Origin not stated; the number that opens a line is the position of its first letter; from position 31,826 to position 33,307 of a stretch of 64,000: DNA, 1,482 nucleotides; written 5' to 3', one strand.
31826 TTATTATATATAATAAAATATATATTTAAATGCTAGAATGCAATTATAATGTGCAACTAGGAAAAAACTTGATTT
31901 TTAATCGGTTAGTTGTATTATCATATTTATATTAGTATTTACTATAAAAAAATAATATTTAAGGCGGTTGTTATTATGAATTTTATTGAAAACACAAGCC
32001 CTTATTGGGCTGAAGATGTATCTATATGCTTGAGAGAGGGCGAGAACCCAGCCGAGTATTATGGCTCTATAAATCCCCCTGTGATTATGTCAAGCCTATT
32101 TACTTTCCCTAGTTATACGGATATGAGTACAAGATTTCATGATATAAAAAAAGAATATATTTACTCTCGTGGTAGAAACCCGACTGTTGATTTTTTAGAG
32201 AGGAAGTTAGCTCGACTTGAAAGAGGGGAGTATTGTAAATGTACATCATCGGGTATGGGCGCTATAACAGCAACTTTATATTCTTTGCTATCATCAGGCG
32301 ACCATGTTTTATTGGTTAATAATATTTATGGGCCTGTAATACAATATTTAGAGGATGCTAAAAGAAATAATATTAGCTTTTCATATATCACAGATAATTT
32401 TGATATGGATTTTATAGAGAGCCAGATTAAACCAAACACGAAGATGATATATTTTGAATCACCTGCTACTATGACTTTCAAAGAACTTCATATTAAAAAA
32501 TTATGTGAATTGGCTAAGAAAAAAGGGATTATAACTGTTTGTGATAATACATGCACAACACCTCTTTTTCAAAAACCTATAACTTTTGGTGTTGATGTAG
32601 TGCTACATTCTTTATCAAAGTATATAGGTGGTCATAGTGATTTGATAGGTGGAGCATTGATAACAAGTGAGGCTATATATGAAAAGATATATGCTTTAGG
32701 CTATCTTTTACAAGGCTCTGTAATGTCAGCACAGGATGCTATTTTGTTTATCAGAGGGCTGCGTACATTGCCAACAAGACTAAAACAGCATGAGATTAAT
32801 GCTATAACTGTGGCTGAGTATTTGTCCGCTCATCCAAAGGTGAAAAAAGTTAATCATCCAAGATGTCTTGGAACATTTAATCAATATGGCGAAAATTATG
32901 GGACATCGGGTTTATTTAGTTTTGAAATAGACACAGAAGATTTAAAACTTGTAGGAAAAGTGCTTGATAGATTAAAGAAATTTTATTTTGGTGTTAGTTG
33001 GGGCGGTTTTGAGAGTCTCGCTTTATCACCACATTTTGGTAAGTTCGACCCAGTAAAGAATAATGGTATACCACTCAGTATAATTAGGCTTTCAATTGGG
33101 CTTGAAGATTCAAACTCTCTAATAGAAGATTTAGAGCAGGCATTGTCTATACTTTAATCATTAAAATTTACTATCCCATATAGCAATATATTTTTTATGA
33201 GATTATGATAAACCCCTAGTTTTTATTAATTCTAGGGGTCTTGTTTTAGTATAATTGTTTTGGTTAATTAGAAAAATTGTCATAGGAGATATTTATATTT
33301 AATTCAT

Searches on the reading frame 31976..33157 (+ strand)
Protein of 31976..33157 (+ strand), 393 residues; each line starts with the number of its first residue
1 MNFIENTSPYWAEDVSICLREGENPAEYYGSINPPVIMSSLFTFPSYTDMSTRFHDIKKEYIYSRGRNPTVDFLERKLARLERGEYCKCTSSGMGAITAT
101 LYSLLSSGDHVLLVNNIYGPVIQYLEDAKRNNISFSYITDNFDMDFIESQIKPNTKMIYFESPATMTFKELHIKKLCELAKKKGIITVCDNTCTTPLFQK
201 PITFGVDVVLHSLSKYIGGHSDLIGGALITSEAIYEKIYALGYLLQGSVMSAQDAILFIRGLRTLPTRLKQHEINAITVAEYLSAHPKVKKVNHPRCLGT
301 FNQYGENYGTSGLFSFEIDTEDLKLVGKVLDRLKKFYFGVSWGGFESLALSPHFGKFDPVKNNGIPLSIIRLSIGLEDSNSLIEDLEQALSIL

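Call 38: find_homologous_proteins(query=window:31976-33157:+, max_evalue=1e-60)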
Query window:31976-33157:+ (393 aa): 2257 proteins with E <= 1e-60 among 8000 candidates; the best 120 are listed.
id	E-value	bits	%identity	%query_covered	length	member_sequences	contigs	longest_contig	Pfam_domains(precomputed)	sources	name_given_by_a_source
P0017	7.2e-265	896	100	100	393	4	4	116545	PF00155.28,PF01053.27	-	-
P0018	5.2e-163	561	63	98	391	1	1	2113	PF00155.28,PF06838.18,PF01053.27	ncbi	-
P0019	2.9e-161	555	63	98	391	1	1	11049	PF00155.28,PF06838.18,PF01053.27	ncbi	ncbi:MAG: trans-sulfuration enzyme family protein [Brevinema sp.]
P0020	1.6e-158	546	63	98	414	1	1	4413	PF00155.28,PF06838.18,PF01053.27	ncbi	-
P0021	4.1e-140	485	55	99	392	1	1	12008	PF00155.28,PF06838.18,PF01053.27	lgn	-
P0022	1.5e-138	480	55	98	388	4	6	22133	PF00155.28,PF06838.18,PF01053.27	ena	-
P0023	2.4e-135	469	54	99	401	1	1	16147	PF00155.28,PF06838.18,PF01053.27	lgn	-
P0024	6.4e-132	458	54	97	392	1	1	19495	PF00155.28,PF06838.18,PF01053.27,PF01041.24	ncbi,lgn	-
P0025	7.1e-132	458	52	99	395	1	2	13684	PF00155.28,PF06838.18,PF01053.27,PF01041.24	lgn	-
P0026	2.2e-130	453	53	98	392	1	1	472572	PF00155.28,PF06838.18,PF01053.27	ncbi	ncbi:MAG: trans-sulfuration enzyme family protein [Spirochaetia bacterium]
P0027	9.3e-129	448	52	97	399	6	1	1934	PF00155.28,PF06838.18,PF01053.27,PF01041.24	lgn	-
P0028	1.1e-111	392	47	97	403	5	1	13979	PF00155.28,PF01212.28,PF01053.27,PF01041.24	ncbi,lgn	-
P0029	1.3e-110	388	50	97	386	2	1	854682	PF01053.27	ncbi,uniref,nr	ncbi:trans-sulfuration enzyme family protein [Gracilibacillus timonensis]|uniref:trans-sulfuration e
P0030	1.4e-109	385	46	99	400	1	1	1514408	PF00155.28,PF00266.26,PF06838.18,PF01053.27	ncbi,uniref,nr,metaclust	ncbi:cystathionine beta-lyases/cystathionine gamma-synthase [Thermoanaerobacter sp. YS13]|uniref:tra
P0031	1.9e-109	384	48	97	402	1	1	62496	PF00155.28,PF01212.28,PF06838.18,PF01053.27,PF01041.24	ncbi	-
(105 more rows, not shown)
